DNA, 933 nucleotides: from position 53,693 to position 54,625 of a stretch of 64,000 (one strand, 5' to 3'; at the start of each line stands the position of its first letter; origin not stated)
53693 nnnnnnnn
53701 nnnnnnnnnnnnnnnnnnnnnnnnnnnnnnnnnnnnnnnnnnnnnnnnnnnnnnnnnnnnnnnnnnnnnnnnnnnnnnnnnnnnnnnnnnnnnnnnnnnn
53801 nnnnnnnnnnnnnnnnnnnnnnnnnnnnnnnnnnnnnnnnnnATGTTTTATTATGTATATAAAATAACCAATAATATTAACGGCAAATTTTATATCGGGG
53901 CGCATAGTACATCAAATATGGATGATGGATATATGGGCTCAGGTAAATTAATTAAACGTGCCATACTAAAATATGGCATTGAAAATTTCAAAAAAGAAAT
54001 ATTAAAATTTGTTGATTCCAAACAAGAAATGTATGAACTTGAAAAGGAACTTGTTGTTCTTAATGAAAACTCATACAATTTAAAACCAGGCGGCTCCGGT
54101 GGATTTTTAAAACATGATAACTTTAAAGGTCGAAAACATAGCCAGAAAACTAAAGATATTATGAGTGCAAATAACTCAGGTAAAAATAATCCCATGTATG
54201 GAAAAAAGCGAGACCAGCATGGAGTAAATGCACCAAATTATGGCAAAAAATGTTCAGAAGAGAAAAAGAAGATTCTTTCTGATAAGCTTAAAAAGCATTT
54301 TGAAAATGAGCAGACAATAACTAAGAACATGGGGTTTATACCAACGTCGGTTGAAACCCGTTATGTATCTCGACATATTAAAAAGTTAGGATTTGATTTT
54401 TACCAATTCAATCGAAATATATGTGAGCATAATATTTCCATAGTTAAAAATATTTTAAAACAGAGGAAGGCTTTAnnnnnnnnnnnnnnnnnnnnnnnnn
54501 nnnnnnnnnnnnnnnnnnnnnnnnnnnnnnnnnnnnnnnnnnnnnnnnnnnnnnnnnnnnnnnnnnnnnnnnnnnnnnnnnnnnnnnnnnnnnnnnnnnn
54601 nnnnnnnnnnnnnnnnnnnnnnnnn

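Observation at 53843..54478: GIY-YIG homing endonuclease inserted precisely between baseplate genes 53 and 5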

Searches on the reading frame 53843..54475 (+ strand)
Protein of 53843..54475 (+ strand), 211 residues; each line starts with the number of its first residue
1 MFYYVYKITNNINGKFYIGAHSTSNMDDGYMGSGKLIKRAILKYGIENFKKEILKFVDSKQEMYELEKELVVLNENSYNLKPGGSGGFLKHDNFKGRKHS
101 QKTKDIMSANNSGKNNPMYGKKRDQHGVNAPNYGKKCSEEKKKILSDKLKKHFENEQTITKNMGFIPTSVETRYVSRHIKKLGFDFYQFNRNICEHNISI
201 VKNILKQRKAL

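Call 4: search_protein_families(library=pfam, proteins=[window:53843-54475:+], max_evalue=0.01)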
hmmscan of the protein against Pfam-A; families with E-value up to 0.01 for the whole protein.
window:53843-54475:+ (211 aa): 3 families
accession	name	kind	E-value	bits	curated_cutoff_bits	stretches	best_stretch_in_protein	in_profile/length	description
PF07460.16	NUMOD3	-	1.3e-12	47.9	20.4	1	96-125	1-30/37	NUMOD3 motif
PF19835.5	SegE_GIY-YIG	-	5.8e-06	27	25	1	2-74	17-104/123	Putative endonuclease segE, GIY-YIG domain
PF01541.30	GIY-YIG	-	4e-05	24.3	22.6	1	3-78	2-77/78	GIY-YIG catalytic domain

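Call 20: search_dna_similar(query=window:53843-54475:+, collection=phages, mode=protein, max_rows=60, rows=spread)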
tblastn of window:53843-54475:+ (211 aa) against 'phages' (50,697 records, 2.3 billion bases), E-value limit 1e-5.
Records with a match: 916; places in all: 1333; records where one place covers at least 80% of the query: 8.
Best place of each record, by identity: >=99% 3; 80-90% 2; 60-80% 181; <60% 730.
By first word of the organism name: Escherichia 296; Klebsiella 121; Acinetobacter 69; Salmonella 53; Shigella 42; Vibrio 38; Enterobacteria 34; Aeromonas 26; Staphylococcus 26; Enterobacter 20; and 40 more.
By host as written in the record: - 122; Escherichia coli 114; Klebsiella pneumoniae 52; Escherichia coli B 23; Acinetobacter baumannii 19; Aeromonas salmonicida 16; Shigella sp. 13; Escherichia coli str. K-12 substr. MG1655 13; and 278 more.
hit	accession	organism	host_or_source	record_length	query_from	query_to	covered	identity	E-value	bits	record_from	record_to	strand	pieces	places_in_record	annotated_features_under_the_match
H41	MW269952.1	Escherichia phage P479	Escherichia coli 187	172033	1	211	100%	100.0%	3e-117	372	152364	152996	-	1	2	hypothetical protein | baseplate hub structural protein | baseplate wedge subunit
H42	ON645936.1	Escherichia phage N2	Escherichia coli 162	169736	1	130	62%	49.3%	6e-24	104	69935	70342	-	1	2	putative site-specific intron-like DNA endonuclease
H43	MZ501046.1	Escherichia phage AdolfPortmann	Escherichia coli K-12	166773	2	135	64%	46.6%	7e-26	109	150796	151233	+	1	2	putative homing endonuclease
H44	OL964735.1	Escherichia phage T4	-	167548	2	135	64%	45.9%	8e-25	107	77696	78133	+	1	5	homing endonuclease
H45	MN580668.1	Salmonella phage pSe_SNUABM_01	Salmonella enterica subsp. enterica ...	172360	1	117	55%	51.2%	3e-25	107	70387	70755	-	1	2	putative homing endonuclease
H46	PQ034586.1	Acinetobacter phage vB_AbaM_DLP3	Acinetobacter baumannii AB5075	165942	1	120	57%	49.2%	7e-23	101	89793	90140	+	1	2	putative Seg-like homing endonuclease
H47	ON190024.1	Vibrio phage PVA8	Vibrio sp.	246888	1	126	60%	46.3%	1e-20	95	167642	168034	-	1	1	major capsid protein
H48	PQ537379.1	Klebsiella phage 15882-6-3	Klebsiella pneumoniae MRSN414780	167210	1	112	53%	51.3%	1e-24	106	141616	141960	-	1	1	homing endonuclease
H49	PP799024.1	Acinetobacter phage AB2I2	Acinetobacter baumannii (Acibaumc2)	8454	1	88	42%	65.2%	4e-24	104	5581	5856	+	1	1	putative truncated Seg-like homing endonuclease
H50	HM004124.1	Acinetobacter phage Acj9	Acinetobacter johnsonii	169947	1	88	42%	64.1%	5e-25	107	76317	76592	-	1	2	putative truncated Seg-like homing endonuclease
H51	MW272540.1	Aeromonas phage ZPAH1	Aeromonas hydrophila J1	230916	1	137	65%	40.8%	1e-17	86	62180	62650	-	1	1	Seg-like homing endonuclease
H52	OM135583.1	Escherichia phage EP01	Escherichia coli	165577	1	88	42%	63.0%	6e-25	107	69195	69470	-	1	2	homing endonuclease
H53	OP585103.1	Acinetobacter phage vB_AbaM_DP45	Acinetobacter baumannii AB5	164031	1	88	42%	63.0%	1e-23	103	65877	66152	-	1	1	homing endonuclease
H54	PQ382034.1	Acinetobacter phage vB_AbaSI_3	Acinetobacter baumannii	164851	1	88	42%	63.0%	3e-23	102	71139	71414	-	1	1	hypothetical protein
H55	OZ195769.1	Vibrio phage D482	Seawater and oysters mix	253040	1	104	49%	52.7%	2e-16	82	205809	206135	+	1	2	homing endonuclease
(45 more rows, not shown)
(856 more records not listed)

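Call 21: search_solved_structures(query=window:53843-54475:+, max_evalue=1, show_alignments=3)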
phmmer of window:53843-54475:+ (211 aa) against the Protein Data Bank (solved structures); distinct sequences matched with E-value up to 1: 1.
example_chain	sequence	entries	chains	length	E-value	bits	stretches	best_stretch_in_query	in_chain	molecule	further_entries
6wn6_A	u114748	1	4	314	0.11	15.5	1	128-207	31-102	3-keto-D-glucoside 4-epimerase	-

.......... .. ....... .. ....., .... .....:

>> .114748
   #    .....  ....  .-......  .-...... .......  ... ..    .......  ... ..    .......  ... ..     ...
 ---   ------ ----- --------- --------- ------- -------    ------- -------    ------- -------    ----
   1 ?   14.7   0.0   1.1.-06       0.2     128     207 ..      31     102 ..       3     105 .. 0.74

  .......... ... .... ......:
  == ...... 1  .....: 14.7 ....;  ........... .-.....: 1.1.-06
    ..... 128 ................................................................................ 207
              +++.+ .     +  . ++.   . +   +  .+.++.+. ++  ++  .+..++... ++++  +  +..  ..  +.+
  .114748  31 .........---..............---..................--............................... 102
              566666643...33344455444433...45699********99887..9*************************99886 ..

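Call 22: get_annotated_region(hit=H44, flank=2500)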
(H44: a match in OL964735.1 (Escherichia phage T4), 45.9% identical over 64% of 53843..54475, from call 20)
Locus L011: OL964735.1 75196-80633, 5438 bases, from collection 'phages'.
description: Mutant Escherichia phage T4 clone T4_3t3, complete genome.
organism: Escherichia phage T4 (NCBI taxid 2681598)
taxonomy: Viruses; Duplodnaviria; Heunggongvirae; Uroviricota; Caudoviricetes; Straboviridae; Tevenvirinae; Tequatrovirus; Tequatrovirus T4
host: -; source: -; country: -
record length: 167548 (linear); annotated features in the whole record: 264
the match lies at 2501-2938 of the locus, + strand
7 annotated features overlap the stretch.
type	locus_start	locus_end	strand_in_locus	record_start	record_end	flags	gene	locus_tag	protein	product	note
CDS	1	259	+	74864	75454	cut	-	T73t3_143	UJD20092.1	baseplate wedge protein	baseplate wedge protein 53 [Citrobacter phage vB_CroM_CrRp10]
CDS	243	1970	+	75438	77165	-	-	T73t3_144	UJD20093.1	glycoside hydrolase family protein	glycoside hydrolase family protein [Enterobacteria phage RB18]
CDS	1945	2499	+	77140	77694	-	-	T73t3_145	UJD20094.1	hypothetical protein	hypothetical protein T4583L_147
CDS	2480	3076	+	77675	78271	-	-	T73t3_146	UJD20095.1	homing endonuclease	-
CDS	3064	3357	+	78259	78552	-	-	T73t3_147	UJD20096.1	PAAR domain-containing protein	PAAR domain-containing protein [Yersinia phage fPS-90]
CDS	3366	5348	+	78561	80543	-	-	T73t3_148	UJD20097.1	baseplate wedge subunit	-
CDS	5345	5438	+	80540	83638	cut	-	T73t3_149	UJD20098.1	baseplate wedge initiator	-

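Call 24: find_homologous_proteins(query=window:53843-54475:+, max_evalue=0.001)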
Query window:53843-54475:+ (211 aa): 1736 proteins with E <= 0.001 among 2340 candidates; the best 120 are listed.
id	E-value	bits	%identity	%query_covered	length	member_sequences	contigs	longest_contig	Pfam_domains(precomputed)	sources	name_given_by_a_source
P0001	5.1e-133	459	99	100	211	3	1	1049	PF07460.17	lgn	-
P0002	9.9e-90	318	91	76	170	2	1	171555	PF07460.17,PF01541.31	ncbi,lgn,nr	ncbi:hypothetical protein FB_0152 [Escherichia phage vB_EcoM_FB]|nr:hypothetical protein FB_0152 [Es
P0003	6.3e-34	136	45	72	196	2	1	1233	PF07460.17,PF19835.7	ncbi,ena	-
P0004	3.8e-33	133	73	42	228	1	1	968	PF19835.7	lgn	-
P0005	4.1e-33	133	49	80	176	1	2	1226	PF19835.7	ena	-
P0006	5.9e-33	132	51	72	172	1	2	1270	PF07460.17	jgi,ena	-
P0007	6.5e-33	132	68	42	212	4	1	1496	-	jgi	-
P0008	6.8e-33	132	69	42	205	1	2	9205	-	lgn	-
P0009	8.7e-33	132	44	59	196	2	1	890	PF07460.17,PF01541.31,PF19835.7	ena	-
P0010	1.6e-32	131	55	62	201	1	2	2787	-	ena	-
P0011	2.0e-32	131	67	42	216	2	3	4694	PF07460.17,PF19835.7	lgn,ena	-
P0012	2.0e-32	131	62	50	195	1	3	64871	PF19835.7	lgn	-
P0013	2.6e-32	130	56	55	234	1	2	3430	PF19835.7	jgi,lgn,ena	jgi:hypothetical protein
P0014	3.9e-32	130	49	71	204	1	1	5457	PF07460.17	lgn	-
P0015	4.0e-32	130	68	46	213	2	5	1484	PF19835.7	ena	-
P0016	5.1e-32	129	68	42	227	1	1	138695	PF19835.7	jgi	jgi:group I intron endonuclease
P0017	5.7e-32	129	59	57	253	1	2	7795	PF01541.31,PF19835.7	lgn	-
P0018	6.8e-32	129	70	42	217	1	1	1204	PF01541.31,PF19835.7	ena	-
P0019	8.5e-32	129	70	42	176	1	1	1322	PF19835.7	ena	-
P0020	1.0e-31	128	45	82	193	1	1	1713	PF07460.17,PF01541.31,PF19835.7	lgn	-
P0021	1.4e-31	128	51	70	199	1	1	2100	PF19835.7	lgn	-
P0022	1.6e-31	128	69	42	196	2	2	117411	PF07460.17,PF19835.7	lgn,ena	-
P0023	1.6e-31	128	62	51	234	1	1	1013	PF19835.7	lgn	-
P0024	2.0e-31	127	51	71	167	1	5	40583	PF19835.7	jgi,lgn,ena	-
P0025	2.3e-31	127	55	58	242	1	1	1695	PF19835.7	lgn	-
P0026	2.5e-31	127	68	42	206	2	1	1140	PF01541.31,PF19835.7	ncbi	-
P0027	2.5e-31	127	49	70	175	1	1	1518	PF19835.7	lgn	-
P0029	4.0e-31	126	60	51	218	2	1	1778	PF07460.17,PF19835.7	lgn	-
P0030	4.3e-31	126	70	42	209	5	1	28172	PF19835.7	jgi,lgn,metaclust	metaclust:\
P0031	5.0e-31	126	51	72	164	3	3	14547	PF19835.7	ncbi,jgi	-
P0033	6.2e-31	126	59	53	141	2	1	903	PF19835.7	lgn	-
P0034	6.3e-31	126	51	72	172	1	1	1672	PF07460.17,PF19835.7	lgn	-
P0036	6.5e-31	126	46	79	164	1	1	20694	PF19835.7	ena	-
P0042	9.2e-31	125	68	42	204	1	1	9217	PF19835.7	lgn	-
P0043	9.5e-31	125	43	84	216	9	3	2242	PF19835.7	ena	-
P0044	9.8e-31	125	70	42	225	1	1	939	PF19835.7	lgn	-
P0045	1.0e-30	125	41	86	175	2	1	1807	PF19835.7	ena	-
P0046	1.1e-30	125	57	55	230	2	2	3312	PF01541.31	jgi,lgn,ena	-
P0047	1.2e-30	125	46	71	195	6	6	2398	PF07460.17,PF19835.7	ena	-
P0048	1.2e-30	125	70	42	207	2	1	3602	PF19835.7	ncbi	-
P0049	1.6e-30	124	45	89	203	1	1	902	PF19835.7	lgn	-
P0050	1.7e-30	124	60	51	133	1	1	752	PF19835.7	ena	-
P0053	2.2e-30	124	49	70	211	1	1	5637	PF19835.7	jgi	jgi:hypothetical protein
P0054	2.4e-30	124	63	51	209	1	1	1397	PF19835.7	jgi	jgi:hypothetical protein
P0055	2.5e-30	124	58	53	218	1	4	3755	PF19835.7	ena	-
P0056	2.5e-30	124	68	42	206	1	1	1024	PF19835.7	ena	-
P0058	3.2e-30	123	72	42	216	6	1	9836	PF19835.7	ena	-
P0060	3.7e-30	123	72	42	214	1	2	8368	PF19835.7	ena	-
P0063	4.1e-30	123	45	87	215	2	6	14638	PF19835.7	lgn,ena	-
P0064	4.2e-30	123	43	76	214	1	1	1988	PF19835.7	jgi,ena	-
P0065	4.3e-30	123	72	42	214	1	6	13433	PF19835.7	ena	-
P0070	7.0e-30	122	68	42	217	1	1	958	PF01541.31,PF19835.7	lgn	-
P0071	7.5e-30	122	72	42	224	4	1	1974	PF01541.31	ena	-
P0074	8.8e-30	122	70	42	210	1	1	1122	PF19835.7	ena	-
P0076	1.0e-29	122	47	68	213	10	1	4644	PF19835.7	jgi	-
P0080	1.3e-29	121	69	42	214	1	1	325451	PF19835.7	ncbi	-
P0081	1.3e-29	121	42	61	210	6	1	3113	PF01541.31,PF19835.7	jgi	jgi:group I intron endonuclease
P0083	1.4e-29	121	44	87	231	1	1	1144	PF07460.17,PF01541.31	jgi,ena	jgi:group I intron endonuclease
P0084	1.5e-29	121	65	42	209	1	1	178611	PF19835.7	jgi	-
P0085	1.6e-29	121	66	42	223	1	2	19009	PF01541.31,PF19835.7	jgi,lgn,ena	jgi:hypothetical protein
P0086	1.7e-29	121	50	72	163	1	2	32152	PF19835.7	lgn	-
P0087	1.9e-29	121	67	42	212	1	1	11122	PF19835.7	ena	-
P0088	1.9e-29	121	68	42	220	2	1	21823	PF19835.7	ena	-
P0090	2.3e-29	121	42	73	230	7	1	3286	PF01541.31,PF19835.7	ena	-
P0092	2.3e-29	121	43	84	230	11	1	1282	PF19835.7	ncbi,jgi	jgi:hypothetical protein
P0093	2.3e-29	121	66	42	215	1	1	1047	PF19835.7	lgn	-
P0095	2.5e-29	121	42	84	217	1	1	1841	PF07460.17,PF19835.7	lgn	-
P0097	2.7e-29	120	67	42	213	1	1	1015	PF19835.7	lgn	-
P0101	3.6e-29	120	46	67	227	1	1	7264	PF07460.17,PF19835.7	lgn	-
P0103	3.6e-29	120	51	64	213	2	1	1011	PF19835.7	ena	-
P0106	4.4e-29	120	67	42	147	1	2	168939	PF19835.7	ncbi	ncbi:GIY-YIG nuclease family protein [Acinetobacter baumannii]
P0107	4.7e-29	120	66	42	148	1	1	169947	PF01541.31,PF19835.7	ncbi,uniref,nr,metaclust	ncbi:homing endonuclease [Acinetobacter phage Acj9]|uniref:Putative truncated Seg-like homing endonu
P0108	4.9e-29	120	48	67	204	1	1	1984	PF19835.7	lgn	-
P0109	5.0e-29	120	59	52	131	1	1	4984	PF19835.7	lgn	-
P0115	7.3e-29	119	66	42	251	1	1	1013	PF19835.7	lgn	-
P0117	7.7e-29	119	52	67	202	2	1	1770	PF19835.7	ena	-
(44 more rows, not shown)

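Call 25: search_protein_families(library=phrogs, proteins=[window:53843-54475:+], max_evalue=0.1)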
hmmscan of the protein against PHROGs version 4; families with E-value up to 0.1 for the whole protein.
window:53843-54475:+ (211 aa): 9 families
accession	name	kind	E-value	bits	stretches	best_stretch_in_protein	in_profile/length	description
phrog_314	-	DNA, RNA and nucleotide metabolism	5.1e-49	168.7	1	1-195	177-391/574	homing endonuclease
phrog_19446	-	DNA, RNA and nucleotide metabolism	1.3e-11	45.5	1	4-112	3-121/254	homing endonuclease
phrog_447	-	other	1e-08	36.2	1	2-74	26-113/148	NAD synthetase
phrog_7168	-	DNA, RNA and nucleotide metabolism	9.7e-08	32.8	1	4-156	3-172/284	homing endonuclease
phrog_37840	-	unknown function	2.8e-05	24.6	1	3-62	14-76/350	-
phrog_655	-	DNA, RNA and nucleotide metabolism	8.6e-05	23.6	1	63-188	113-243/343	homing endonuclease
phrog_5123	-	DNA, RNA and nucleotide metabolism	0.0026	18.7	1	4-80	3-88/152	homing endonuclease with GIY-YIG motif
phrog_32676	-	unknown function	0.077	14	0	10-62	17-71/98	-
phrog_13605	-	unknown function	0.088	14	0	177-209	52-83/142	-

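Call 31: search_solved_structures(query=A2, max_evalue=1, show_alignments=2)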
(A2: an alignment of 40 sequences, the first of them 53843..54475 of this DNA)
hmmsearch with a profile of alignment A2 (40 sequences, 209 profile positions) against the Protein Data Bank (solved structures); distinct sequences matched with E-value up to 1: 4.
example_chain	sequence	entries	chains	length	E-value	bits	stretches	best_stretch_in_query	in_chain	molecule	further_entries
4dxf_A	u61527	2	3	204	0.096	16.1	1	70-164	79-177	Staphylococcal enterotoxin-like toxin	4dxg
3ury_A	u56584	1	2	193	0.1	16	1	70-164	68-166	Exotoxin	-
8tnm_A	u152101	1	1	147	0.68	13.4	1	109-173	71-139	UNC_079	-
1ln0_A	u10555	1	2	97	0.77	13.2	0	5-80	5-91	intron-associated endonuclease 1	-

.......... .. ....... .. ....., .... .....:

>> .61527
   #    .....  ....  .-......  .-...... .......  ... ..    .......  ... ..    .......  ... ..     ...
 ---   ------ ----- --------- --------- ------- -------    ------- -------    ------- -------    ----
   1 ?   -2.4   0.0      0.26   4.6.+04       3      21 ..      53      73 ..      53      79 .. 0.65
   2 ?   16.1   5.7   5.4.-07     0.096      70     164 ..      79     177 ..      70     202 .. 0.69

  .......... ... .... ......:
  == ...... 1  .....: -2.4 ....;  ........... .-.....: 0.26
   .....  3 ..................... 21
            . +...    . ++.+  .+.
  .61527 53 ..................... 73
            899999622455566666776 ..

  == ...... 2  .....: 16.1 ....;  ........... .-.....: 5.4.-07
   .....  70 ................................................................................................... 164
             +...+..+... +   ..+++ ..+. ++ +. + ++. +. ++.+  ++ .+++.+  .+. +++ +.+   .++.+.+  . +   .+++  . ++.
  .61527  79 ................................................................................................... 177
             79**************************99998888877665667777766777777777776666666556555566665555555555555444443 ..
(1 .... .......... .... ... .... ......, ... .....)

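Call 42: predict_structure(alignment_id=A2)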
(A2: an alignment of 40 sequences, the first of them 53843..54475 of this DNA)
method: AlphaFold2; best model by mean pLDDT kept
length: 211 residues; sequences in the alignment: 40
mean_pLDDT: 70.1   pTM: 0.46
mean pLDDT of the five models: 70.1, 69.9, 68.5, 67.2, 67.0
residues with pLDDT >= 90: 82; 70-90: 24; 50-70: 40; < 50: 65
segments of 3 or more residues with pLDDT < 50: 89-91, 113-116, 118-134, 157-191, 208-211
pLDDT, mean of each block of 10 residues (from residue 1): 97 97 94 93 96 97 96 95 71 63 74 49 44 57 73 54 38 38 45 52 52 43
secondary structure, 60 per line:
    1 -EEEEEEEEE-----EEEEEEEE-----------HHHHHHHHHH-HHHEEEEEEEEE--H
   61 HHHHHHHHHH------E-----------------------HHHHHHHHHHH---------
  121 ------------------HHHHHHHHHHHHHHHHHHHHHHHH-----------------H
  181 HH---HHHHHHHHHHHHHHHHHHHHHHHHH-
elements in order: E2-10 E16-23 H35-44 E49-57 H60-70 H101-111 H139-162 H186-210
